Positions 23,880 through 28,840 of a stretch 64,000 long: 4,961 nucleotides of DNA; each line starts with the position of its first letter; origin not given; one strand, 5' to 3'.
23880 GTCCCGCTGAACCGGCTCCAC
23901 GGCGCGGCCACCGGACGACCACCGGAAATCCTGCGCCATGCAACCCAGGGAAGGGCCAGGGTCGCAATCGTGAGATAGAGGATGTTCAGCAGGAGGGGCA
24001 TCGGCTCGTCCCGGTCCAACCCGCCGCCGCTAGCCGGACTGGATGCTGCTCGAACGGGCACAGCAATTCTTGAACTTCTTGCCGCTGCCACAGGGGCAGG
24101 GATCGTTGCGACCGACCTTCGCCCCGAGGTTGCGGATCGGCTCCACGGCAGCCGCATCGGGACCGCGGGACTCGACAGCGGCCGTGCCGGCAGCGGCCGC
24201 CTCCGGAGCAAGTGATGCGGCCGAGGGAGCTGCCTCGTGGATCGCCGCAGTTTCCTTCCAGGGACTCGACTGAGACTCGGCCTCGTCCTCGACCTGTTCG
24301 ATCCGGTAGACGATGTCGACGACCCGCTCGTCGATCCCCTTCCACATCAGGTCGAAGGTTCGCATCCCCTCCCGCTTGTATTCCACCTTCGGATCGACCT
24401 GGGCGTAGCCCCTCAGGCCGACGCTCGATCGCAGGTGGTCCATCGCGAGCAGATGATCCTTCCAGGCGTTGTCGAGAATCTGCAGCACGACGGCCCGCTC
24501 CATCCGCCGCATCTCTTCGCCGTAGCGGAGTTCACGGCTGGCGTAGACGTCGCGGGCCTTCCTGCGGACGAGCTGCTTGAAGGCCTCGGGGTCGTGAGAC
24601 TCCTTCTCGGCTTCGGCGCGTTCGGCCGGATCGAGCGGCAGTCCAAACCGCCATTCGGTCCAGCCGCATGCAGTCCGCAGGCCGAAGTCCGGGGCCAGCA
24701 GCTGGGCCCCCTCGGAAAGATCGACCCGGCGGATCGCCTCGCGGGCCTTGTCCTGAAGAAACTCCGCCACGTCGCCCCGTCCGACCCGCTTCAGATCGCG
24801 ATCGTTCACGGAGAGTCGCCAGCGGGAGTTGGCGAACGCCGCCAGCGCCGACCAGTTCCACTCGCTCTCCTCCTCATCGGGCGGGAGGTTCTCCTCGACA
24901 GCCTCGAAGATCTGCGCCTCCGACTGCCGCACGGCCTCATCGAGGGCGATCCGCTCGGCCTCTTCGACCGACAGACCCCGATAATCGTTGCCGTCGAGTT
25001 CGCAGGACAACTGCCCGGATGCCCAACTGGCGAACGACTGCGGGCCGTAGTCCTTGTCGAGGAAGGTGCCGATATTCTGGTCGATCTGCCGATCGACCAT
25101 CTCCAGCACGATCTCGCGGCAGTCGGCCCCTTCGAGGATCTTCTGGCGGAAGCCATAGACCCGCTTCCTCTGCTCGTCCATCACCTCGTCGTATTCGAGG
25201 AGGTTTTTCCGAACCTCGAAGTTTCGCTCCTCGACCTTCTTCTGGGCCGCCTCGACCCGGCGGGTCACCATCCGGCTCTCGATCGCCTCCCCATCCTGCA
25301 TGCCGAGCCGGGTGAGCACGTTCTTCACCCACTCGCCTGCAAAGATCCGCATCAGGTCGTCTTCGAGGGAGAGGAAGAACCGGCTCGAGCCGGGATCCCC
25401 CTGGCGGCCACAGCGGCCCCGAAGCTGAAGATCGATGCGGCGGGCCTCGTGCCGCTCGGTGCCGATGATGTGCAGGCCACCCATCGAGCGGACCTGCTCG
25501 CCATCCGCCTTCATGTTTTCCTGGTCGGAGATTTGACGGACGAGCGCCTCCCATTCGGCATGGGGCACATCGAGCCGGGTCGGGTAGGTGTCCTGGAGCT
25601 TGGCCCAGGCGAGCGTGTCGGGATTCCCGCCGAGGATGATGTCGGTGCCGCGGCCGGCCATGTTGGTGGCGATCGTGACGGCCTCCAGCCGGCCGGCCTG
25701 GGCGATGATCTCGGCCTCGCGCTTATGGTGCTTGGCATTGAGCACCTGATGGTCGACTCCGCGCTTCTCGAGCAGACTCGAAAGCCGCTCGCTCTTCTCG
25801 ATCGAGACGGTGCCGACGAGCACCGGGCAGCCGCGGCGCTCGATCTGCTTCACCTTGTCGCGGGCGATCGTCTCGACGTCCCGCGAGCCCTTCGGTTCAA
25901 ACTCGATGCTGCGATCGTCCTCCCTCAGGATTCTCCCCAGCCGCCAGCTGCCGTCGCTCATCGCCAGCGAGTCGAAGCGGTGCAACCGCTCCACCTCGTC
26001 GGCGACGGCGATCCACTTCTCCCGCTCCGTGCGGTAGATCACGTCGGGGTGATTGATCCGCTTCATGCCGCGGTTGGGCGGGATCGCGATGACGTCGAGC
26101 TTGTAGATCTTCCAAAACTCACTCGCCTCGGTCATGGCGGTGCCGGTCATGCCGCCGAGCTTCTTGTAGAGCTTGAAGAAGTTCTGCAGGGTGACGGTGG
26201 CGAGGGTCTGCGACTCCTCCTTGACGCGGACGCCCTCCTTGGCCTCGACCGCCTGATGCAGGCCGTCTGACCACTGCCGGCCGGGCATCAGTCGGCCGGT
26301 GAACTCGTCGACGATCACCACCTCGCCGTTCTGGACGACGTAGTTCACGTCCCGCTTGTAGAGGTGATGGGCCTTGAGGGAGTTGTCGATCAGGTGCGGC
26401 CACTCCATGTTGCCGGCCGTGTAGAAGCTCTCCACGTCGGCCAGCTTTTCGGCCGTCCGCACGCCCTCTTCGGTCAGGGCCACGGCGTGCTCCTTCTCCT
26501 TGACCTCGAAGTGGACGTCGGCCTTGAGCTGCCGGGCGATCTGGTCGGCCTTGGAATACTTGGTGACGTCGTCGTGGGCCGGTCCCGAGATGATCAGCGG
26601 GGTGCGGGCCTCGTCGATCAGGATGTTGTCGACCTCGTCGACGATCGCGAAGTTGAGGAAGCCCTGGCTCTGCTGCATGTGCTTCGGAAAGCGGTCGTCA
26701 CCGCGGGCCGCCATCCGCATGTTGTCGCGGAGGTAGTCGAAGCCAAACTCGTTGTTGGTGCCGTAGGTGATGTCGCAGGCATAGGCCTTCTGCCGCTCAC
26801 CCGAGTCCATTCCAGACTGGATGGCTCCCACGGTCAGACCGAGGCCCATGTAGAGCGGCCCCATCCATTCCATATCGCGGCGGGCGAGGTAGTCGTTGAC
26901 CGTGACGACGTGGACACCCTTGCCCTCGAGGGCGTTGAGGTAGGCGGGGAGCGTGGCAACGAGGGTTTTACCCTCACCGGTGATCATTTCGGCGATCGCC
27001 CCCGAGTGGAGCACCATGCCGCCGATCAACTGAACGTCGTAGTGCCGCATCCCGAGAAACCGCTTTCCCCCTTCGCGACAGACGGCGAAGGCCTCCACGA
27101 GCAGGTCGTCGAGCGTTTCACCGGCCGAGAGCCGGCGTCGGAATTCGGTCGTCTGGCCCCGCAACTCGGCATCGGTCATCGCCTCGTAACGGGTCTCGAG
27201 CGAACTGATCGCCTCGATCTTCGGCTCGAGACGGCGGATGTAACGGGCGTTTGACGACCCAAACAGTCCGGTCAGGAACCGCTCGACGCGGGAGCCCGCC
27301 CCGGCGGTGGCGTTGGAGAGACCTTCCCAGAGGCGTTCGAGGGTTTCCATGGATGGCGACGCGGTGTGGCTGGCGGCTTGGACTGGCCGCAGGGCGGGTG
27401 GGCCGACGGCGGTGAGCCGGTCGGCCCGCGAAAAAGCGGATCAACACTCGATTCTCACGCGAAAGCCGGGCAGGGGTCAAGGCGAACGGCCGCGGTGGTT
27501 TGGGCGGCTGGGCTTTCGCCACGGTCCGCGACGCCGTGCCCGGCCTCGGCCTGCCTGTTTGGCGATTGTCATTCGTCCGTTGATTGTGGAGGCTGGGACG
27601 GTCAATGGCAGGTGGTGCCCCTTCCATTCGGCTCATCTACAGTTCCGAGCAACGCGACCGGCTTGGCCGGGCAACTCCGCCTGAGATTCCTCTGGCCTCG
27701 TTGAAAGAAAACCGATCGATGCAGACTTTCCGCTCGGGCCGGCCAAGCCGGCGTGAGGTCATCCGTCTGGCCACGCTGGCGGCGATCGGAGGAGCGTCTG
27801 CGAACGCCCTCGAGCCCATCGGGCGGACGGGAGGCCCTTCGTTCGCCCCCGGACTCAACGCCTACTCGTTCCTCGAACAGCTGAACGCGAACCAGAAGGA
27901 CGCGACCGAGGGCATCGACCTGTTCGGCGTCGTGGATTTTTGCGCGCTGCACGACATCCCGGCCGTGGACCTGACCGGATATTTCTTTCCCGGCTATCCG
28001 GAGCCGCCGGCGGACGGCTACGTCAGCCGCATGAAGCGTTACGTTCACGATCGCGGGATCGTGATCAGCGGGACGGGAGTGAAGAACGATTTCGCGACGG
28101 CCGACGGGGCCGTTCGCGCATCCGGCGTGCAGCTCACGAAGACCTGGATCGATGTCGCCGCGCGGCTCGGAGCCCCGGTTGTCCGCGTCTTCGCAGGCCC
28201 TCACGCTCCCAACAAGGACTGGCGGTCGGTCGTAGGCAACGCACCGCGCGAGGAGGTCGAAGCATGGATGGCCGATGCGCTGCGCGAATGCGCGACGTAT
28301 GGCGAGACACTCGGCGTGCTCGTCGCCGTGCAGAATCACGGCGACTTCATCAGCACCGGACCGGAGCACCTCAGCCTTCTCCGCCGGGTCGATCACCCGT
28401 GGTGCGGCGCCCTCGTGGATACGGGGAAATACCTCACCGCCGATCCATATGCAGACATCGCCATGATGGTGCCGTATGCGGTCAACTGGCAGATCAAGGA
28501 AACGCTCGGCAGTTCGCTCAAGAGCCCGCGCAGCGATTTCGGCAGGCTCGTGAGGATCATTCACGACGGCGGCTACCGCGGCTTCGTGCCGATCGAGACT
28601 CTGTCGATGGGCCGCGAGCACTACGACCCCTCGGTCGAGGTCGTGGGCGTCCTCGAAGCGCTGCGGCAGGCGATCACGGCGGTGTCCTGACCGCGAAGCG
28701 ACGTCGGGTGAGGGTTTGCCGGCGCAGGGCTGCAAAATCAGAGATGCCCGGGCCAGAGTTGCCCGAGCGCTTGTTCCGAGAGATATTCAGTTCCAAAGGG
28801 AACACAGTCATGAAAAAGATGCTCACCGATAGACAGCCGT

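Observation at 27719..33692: Cluster of four exported proteins: TAT TIM-barrel + TAT Gfo/Idh/MocA oxidoreductase + 822-aa unknown + second TIM-barrel (candidate periplasmic oxidative sugar/glycoside-processing module)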

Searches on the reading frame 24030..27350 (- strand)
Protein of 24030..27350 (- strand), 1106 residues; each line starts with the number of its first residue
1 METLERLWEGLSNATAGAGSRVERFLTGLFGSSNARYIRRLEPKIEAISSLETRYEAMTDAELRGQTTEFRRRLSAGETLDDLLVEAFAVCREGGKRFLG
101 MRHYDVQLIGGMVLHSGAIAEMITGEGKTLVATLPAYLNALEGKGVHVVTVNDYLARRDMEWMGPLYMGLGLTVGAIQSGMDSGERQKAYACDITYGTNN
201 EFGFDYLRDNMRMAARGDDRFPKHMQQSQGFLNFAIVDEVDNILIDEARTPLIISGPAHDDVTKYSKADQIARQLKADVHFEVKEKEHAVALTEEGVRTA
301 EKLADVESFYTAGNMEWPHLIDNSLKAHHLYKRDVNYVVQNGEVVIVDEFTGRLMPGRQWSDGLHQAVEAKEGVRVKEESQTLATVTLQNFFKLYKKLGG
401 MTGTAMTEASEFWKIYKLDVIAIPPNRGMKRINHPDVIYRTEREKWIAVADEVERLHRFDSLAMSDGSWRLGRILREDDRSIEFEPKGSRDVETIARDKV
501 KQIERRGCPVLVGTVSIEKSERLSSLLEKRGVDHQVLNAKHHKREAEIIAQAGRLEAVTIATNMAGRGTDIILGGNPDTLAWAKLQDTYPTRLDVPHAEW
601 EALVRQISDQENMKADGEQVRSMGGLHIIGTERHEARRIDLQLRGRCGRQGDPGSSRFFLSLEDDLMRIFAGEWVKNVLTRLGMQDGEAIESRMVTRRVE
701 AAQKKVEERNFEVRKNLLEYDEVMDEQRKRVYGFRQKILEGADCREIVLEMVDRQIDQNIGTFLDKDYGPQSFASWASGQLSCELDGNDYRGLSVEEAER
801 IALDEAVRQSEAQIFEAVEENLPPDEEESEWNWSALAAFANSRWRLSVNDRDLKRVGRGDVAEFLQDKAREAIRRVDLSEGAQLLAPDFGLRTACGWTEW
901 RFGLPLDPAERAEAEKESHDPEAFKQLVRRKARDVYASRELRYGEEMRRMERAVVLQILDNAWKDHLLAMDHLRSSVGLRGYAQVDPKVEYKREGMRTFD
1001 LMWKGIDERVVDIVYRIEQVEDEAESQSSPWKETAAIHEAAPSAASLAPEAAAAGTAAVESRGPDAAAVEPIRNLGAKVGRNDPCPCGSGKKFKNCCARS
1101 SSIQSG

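Call 6: search_protein_families(library=pfam, proteins=[window:24030-27350:-], max_evalue=0.01)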
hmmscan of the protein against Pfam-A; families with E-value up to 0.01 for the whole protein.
window:24030-27350:- (1106 aa): 6 families
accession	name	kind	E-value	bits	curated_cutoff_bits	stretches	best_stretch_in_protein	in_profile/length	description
PF07517.20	SecA_DEAD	-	9.8e-125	416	24.6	1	28-413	3-290/290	SecA DEAD-like domain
PF21090.3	P-loop_SecA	-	5.6e-83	278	27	1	492-687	19-205/205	SecA P-loop domain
PF07516.18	SecA_SW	-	9.9e-57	192.7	26.7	2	805-1017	59-199/200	SecA Wing and Scaffold domain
PF01043.26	SecA_PP_bind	-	4.6e-41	140.3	23.5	1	263-369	4-110/110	SecA preprotein cross-linking domain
PF02810.21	SEC-C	-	1.8e-09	37.7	20.4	1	1081-1099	1-19/19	SEC-C motif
PF00270.35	DEAD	-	0.00013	22.2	26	1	118-245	17-131/167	DEAD/DEAH box helicase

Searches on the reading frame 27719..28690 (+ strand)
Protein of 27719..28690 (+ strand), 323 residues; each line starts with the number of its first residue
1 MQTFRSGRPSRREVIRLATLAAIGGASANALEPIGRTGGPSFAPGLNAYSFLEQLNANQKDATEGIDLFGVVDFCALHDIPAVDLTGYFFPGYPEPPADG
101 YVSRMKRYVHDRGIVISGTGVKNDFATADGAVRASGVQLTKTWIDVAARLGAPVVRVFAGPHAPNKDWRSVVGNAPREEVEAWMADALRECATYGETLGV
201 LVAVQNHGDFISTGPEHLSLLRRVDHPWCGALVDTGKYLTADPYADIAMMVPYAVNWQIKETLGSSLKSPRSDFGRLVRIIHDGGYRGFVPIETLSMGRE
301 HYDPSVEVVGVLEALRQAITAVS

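Call 6: search_protein_families(library=pfam, proteins=[window:27719-28690:+], max_evalue=0.01)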
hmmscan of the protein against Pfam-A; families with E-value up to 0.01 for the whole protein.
window:27719-28690:+ (323 aa): 1 family
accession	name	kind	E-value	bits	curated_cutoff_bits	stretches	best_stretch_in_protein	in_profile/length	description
PF01261.30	AP_endonuc_2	-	2.8e-24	86.6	31.1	1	93-298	21-233/249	Xylose isomerase-like TIM barrel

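Call 7: search_protein_families(library=ncbifam, proteins=[window:27719-28690:+], max_evalue=0.01)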
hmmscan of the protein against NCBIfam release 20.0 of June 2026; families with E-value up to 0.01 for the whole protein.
window:27719-28690:+ (323 aa): 1 family
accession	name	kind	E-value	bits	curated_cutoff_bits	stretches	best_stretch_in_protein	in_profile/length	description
NF041099.2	keto_glucon_epim_IolO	equivalog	4.5e-05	22.9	300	1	125-296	80-248/269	5-keto-L-gluconate epimerase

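Call 41: search_solved_structures(query=window:27719-28690:+, max_evalue=0.01)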
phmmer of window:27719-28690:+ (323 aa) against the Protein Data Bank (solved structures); distinct sequences matched with E-value up to 0.01: 6.
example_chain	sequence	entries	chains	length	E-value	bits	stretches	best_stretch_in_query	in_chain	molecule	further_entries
4ovx_A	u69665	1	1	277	8.9e-14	54.5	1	80-295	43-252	Xylose isomerase domain protein TIM barrel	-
7vpf_A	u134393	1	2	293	0.0035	19.7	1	101-293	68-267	Xylose isomerase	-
4xsl_A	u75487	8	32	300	0.0037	19.6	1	103-235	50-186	D-tagatose 3-epimerase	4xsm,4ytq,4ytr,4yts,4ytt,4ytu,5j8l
2ou4_A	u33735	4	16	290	0.0065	18.8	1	104-236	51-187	D-tagatose 3-epimerase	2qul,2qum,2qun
4pgl_A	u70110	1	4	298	0.0094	18.3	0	104-236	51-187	D-tagatose 3-epimerase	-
4q7i_A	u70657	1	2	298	0.0098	18.2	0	104-236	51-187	D-tagatose 3-epimerase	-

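Call 73: find_homologous_proteins(query=window:27719-28690:+, max_evalue=1e-20)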
Query window:27719-28690:+ (323 aa): 5364 proteins with E <= 1e-20 among 8000 candidates; the best 120 are listed.
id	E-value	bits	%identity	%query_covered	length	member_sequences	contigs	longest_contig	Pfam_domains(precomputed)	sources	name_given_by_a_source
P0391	5.1e-217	737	100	100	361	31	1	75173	PF01261.31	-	-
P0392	1.1e-190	651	89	100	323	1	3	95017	PF01261.31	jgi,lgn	-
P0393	5.8e-189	645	87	100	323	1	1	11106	PF01261.31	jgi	-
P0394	1.1e-178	611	84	98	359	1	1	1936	PF01261.31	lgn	-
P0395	1.4e-176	604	83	95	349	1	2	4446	PF01261.31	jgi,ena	-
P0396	6.7e-175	599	82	99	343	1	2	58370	PF01261.31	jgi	-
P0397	3.0e-169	580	79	98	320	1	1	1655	PF01261.31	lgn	-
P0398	1.1e-158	546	77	92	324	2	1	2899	PF01261.31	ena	-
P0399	5.6e-158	543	74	97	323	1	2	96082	PF01261.31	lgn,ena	-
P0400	2.8e-156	538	78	91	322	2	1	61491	PF01261.31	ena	-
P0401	6.6e-156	536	75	92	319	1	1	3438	PF01261.31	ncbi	-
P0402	5.6e-155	533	73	98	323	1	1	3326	PF01261.31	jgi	jgi:sugar phosphate isomerase/epimerase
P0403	6.0e-155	533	73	98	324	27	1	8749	PF01261.31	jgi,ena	jgi:sugar phosphate isomerase/epimerase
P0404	2.0e-154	532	75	92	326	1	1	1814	PF01261.31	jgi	jgi:sugar phosphate isomerase/epimerase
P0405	5.4e-154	530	74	97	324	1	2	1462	PF01261.31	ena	-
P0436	1.8e-151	522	77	91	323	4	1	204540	PF01261.31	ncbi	-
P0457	1.4e-149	516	72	97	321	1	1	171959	PF01261.31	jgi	jgi:sugar phosphate isomerase/epimerase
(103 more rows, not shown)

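Call 74: find_encoding_contigs(protein=P0392, flank=6000, max_places=1)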
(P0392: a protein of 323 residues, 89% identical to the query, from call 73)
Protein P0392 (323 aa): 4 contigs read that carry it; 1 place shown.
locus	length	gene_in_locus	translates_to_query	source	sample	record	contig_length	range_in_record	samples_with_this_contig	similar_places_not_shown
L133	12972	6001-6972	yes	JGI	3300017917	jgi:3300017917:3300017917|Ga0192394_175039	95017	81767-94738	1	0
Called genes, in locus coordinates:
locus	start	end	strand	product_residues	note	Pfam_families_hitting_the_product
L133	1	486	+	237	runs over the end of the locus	PF03740:PdxJ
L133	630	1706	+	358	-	PF00487:FA_desaturase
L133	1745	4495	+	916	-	PF00311:PEPcase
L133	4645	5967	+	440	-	PF00365:PFK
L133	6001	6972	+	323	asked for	PF01261:AP_endonuc_2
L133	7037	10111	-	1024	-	PF01436:NHL (faint), PF23500:DUF7133, PF07995:GSDH (weak), PF00034:Cytochrom_C (faint)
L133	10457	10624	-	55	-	-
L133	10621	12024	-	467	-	-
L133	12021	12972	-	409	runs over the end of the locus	?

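Call 75: find_encoding_contigs(protein=P0436, flank=6000, max_places=1)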
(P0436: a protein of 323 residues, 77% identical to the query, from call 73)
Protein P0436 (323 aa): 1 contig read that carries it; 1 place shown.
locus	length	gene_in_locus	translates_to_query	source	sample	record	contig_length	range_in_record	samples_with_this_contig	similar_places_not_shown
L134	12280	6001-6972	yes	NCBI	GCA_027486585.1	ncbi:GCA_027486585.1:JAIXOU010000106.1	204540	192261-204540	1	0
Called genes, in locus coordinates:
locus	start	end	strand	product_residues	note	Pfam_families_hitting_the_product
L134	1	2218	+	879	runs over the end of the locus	PF00657:Lipase_GDSL, PF13472:Lipase_GDSL_2, PF05426:Alginate_lyase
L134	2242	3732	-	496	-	-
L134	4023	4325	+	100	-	PF13560:HTH_31, PF01381:HTH_3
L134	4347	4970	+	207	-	PF04542:Sigma70_r2, PF08281:Sigma70_r4_2, PF04545:Sigma70_r4 (weak)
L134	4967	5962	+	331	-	-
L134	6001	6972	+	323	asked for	PF01261:AP_endonuc_2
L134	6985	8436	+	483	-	PF00295:Glyco_hydro_28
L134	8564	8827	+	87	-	PF13560:HTH_31, PF01381:HTH_3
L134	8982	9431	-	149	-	-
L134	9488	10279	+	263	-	-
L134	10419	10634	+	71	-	-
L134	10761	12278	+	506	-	?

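Call 76: find_encoding_contigs(protein=P0457, flank=6000, max_places=1)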
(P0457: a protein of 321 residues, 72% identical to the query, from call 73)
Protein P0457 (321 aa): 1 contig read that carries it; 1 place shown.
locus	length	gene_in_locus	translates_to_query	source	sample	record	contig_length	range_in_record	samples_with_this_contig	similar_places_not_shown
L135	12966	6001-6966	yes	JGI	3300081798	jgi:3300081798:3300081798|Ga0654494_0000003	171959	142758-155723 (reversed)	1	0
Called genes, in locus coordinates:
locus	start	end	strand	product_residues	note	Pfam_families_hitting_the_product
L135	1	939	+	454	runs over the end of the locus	-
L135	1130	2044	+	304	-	PF02585:PIG-L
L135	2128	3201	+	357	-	PF13784:Fic_N, PF02661:Fic, PF21248:SoFic-like_C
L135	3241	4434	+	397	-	PF02369:Big_1 (weak)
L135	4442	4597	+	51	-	-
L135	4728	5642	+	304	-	PF13310:Virulence_RhuM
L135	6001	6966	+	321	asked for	PF01261:AP_endonuc_2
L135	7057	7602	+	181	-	PF04542:Sigma70_r2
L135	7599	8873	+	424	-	PF04773:FecR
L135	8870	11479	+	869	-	PF07635:PSCyt1, PF07583:PSCyt2, PF07587:PSD1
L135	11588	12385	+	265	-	PF13366:PDDEXK_3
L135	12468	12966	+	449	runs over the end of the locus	PF07394:DUF1501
